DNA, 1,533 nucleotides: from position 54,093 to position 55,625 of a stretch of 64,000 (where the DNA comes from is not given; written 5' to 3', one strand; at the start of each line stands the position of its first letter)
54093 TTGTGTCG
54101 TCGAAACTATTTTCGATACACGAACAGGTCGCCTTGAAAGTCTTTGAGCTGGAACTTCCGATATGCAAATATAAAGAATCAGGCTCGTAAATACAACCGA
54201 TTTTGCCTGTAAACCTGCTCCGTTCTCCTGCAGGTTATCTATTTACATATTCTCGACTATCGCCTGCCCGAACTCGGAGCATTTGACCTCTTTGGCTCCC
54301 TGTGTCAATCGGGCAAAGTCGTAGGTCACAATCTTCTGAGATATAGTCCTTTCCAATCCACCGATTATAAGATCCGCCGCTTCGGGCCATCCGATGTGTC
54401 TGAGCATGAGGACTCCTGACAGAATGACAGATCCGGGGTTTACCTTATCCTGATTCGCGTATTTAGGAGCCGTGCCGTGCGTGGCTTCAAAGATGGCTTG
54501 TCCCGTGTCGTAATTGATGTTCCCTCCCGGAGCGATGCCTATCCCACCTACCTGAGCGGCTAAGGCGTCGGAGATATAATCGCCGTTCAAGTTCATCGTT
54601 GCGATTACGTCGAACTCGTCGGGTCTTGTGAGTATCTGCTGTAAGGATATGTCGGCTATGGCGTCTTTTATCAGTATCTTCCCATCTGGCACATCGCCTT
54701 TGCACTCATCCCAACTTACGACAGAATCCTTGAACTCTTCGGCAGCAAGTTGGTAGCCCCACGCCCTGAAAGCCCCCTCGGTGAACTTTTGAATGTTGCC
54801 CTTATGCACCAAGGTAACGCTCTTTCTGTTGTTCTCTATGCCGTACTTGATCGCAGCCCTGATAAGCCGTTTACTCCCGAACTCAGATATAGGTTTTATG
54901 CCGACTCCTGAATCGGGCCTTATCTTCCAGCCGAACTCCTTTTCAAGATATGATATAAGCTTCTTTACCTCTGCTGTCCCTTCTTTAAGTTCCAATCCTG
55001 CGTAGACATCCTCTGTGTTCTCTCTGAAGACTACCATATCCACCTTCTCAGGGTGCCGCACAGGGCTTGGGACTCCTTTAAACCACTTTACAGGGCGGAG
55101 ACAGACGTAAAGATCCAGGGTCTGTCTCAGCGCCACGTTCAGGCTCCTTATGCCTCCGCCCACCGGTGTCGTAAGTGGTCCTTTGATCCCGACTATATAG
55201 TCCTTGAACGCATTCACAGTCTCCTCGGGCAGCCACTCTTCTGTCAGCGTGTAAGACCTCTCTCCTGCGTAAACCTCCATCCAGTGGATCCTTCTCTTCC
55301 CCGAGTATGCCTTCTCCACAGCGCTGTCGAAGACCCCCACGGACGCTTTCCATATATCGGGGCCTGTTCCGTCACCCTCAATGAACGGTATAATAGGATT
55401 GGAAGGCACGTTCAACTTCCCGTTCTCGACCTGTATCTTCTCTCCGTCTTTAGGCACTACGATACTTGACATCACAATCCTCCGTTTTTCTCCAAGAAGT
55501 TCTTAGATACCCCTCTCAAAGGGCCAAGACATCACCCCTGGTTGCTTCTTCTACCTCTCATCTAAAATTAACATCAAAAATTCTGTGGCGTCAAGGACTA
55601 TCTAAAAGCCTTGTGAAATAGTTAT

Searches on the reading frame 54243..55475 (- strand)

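Call 36: search_protein_families(library=pfam, proteins=[window:54243-55475:-], max_evalue=0.001)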
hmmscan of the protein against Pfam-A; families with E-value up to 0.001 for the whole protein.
window:54243-55475:- (410 aa): 1 family
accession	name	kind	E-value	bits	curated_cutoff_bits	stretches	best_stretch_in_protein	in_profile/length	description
PF00180.25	Iso_dh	-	1.6e-89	301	27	1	29-406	2-348/348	Isocitrate/isopropylmalate dehydrogenase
